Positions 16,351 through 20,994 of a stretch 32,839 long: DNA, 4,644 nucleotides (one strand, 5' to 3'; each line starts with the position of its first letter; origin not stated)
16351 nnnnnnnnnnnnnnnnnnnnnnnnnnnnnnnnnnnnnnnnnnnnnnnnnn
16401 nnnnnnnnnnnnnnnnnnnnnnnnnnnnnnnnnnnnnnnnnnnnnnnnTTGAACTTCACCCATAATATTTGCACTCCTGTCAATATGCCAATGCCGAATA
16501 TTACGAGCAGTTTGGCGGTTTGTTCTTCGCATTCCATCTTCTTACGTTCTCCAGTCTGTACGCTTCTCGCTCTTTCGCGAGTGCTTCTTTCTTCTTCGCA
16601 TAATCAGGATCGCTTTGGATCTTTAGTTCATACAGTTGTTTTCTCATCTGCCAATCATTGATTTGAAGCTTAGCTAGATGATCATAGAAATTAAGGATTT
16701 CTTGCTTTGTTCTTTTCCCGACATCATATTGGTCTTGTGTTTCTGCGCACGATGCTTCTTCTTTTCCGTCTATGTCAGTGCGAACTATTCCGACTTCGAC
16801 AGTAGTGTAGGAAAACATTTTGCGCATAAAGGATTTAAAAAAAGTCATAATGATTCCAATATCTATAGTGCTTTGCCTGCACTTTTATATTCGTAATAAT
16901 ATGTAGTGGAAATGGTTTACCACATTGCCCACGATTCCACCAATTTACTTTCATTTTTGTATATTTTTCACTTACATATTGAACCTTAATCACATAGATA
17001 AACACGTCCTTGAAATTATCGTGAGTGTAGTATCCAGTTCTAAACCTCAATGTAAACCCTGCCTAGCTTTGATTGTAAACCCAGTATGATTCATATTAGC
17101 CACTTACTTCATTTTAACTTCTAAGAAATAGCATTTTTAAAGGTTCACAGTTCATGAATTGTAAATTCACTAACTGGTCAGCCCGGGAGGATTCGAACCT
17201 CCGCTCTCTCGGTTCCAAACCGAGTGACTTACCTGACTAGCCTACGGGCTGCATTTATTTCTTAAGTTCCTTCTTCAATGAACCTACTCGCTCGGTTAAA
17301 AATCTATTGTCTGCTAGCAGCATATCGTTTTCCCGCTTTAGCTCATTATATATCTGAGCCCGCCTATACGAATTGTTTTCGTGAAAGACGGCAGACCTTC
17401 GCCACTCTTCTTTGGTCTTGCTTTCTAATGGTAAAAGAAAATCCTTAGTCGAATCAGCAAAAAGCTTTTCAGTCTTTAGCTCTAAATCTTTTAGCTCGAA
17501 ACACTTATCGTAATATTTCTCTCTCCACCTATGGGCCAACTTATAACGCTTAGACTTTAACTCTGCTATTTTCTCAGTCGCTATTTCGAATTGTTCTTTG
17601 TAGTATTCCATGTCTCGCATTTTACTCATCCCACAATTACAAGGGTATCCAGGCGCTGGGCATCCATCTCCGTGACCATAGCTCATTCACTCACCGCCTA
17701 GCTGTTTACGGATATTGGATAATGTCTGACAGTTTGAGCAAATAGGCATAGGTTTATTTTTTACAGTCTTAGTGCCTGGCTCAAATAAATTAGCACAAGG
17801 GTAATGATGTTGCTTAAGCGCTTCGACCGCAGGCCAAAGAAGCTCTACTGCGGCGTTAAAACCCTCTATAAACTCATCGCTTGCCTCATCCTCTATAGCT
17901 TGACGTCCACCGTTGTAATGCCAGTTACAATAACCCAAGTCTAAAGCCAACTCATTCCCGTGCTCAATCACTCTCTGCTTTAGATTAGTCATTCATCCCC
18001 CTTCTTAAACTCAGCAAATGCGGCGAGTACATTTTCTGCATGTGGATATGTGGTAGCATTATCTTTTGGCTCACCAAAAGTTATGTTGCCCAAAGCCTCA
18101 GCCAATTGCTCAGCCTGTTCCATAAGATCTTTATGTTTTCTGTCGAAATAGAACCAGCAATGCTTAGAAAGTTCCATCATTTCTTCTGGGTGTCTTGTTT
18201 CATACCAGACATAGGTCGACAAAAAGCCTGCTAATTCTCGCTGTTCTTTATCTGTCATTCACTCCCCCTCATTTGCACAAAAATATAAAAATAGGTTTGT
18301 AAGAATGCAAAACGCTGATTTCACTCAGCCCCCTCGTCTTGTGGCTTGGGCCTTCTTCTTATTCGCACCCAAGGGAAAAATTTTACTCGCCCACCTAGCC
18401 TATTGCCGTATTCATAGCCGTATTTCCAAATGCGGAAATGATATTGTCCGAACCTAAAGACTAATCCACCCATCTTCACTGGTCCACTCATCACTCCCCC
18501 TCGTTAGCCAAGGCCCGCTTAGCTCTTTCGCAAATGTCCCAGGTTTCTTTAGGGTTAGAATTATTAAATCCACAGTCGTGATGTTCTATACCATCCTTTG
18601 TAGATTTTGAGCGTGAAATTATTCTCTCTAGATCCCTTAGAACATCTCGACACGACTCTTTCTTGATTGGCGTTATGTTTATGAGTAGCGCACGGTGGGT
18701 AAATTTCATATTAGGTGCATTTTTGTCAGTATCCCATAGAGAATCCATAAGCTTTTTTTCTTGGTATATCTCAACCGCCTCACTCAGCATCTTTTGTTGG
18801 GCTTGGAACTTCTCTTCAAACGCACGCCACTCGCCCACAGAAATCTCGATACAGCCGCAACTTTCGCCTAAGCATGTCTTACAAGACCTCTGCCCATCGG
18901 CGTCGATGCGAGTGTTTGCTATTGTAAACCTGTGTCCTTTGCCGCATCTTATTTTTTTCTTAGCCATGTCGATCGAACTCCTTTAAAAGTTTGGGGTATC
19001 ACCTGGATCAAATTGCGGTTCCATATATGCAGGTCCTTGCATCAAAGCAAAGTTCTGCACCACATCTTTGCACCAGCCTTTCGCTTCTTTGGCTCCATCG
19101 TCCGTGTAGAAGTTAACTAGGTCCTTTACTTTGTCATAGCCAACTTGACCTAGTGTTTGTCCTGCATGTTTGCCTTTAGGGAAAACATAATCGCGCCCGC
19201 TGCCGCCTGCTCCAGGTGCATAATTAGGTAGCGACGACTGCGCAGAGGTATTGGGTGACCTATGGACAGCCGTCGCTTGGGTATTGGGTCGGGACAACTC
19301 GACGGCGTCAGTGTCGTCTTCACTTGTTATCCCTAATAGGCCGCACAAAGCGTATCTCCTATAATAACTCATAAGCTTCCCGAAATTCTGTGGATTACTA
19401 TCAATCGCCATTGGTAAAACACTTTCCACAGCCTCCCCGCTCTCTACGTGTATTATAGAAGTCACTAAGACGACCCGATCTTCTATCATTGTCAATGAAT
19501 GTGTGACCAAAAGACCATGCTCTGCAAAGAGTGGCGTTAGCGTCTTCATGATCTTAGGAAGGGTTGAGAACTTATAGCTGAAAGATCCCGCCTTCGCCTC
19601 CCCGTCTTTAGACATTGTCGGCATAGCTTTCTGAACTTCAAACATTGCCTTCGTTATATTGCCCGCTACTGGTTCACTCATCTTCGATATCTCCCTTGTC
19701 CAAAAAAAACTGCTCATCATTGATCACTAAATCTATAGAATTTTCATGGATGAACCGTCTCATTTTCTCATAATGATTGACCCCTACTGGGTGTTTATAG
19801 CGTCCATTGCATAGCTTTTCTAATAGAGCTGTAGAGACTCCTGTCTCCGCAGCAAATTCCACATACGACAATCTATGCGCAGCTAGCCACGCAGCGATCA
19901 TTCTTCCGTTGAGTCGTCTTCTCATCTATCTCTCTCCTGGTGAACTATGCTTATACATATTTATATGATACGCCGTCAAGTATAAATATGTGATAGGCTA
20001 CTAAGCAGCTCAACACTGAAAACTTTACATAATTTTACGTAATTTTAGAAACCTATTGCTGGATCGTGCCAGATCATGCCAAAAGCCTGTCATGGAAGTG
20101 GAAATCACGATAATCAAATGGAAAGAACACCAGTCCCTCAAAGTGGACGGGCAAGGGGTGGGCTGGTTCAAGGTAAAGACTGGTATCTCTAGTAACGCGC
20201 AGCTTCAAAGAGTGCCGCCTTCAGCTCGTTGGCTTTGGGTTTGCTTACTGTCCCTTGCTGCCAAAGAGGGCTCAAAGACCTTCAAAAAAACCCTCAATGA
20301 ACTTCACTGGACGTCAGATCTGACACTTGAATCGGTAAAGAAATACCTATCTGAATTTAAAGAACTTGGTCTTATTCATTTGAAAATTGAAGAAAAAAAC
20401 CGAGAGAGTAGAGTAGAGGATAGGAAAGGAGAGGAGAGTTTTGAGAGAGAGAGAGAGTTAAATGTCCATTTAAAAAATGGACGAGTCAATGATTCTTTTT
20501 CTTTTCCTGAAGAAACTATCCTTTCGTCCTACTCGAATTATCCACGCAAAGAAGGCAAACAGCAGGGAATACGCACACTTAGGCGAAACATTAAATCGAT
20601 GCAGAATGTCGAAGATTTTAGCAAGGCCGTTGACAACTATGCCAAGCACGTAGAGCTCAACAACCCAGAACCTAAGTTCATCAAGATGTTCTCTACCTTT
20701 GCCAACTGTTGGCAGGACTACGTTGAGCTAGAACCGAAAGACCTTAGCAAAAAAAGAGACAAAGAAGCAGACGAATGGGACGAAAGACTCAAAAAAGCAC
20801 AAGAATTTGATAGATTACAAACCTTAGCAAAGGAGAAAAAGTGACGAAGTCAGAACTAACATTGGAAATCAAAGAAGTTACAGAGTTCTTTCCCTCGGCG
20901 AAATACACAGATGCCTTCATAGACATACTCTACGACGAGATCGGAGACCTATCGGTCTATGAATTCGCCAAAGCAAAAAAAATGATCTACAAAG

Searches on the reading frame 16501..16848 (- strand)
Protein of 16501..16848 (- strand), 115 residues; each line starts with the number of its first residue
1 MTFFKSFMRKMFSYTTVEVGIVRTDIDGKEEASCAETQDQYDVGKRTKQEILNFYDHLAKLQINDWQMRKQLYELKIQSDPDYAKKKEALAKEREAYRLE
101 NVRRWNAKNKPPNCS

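Call 5: search_protein_families(library=pfam, proteins=[window:16501-16848:-], max_evalue=0.1)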
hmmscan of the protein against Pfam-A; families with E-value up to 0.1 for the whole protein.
window:16501-16848:- (115 aa): 1 family
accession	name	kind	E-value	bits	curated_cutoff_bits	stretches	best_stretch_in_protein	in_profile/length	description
PF17190.9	RecG_N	-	0.04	15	23.1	1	44-102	19-77/89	RecG N-terminal helical domain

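Call 6: search_protein_families(library=phrogs, proteins=[window:16501-16848:-], max_evalue=0.1)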
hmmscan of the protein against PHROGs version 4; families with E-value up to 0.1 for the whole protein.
window:16501-16848:- (115 aa): 0 families

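Call 22: search_protein_families(library=ncbifam, proteins=[window:16501-16848:-], max_evalue=1)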
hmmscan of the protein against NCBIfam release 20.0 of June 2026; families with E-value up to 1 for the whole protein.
window:16501-16848:- (115 aa): 1 family
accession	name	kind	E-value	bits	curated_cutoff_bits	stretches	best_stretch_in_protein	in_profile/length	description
NF045779.1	gas_vesic_GvpG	exception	0.27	11.6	85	0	65-95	36-66/83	gas vesicle protein GvpG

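Call 66: search_protein_families(library=padloc, proteins=[window:16501-16848:-], max_evalue=0.1)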
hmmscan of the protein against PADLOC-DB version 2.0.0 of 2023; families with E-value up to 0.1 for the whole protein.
window:16501-16848:- (115 aa): 1 family
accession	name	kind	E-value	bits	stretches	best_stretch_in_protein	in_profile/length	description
PDLC00916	Cas10a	-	0.0034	14.3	1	22-109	405-484/650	"CRISPR-associated protein Cas10/Csm1, subtype III-A/MTUBE"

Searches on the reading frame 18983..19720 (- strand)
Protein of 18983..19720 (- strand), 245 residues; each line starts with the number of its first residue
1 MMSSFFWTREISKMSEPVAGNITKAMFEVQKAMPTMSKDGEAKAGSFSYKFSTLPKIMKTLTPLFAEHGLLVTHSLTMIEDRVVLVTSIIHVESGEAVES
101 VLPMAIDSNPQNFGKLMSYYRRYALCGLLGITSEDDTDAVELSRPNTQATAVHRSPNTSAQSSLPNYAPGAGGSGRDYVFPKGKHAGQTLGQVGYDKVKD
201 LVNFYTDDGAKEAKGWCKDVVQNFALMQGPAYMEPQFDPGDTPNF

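Call 19: search_protein_families(library=phrogs, proteins=[window:18983-19720:-], max_evalue=0.001)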
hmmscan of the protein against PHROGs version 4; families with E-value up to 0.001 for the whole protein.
window:18983-19720:- (245 aa): 4 families
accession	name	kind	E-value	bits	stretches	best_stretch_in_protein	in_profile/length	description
phrog_155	-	DNA, RNA and nucleotide metabolism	9.3e-33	115.1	1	19-223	65-248/308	Erf-like ssDNA annealing protein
phrog_2324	-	DNA, RNA and nucleotide metabolism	6.3e-28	98.7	1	19-162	8-151/193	Erf-like ssDNA annealing protein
phrog_34817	-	unknown function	1.4e-16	61.7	1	31-162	30-155/291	-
phrog_10003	-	other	4e-09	37.3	1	100-142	129-171/297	recombinase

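Call 54: find_related_loci(query=window:18983-19720:-, collection=viral_contigs, flank=8000)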
Query window:18983-19720:- (245 aa) in viral_contigs; peptide patterns used: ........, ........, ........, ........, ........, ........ (x = any residue, [..] = any of these).
5 stretches matched a pattern, but none encodes a relative of the query by tblastn (E <= 1e-3).

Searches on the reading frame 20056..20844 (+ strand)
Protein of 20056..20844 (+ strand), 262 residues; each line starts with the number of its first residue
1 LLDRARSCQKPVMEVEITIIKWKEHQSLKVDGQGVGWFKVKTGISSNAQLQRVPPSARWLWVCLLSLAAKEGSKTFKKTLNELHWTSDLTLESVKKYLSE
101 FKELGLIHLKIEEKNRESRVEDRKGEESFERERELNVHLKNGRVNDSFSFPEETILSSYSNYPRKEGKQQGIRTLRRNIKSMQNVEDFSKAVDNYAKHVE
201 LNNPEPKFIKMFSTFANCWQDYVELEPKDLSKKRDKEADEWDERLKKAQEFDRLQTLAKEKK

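Call 19: search_protein_families(library=phrogs, proteins=[window:20056-20844:+], max_evalue=0.001)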
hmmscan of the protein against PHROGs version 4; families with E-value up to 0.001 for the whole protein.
window:20056-20844:+ (262 aa): 3 families
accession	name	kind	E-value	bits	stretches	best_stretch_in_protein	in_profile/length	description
phrog_186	-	DNA, RNA and nucleotide metabolism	3.9e-07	31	1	32-198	17-180/308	DnaD-like helicase loader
phrog_16304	-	unknown function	1.2e-06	29.6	1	121-236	117-229/244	-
phrog_26426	-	DNA, RNA and nucleotide metabolism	4.1e-05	24.2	1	114-254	108-245/272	replication protein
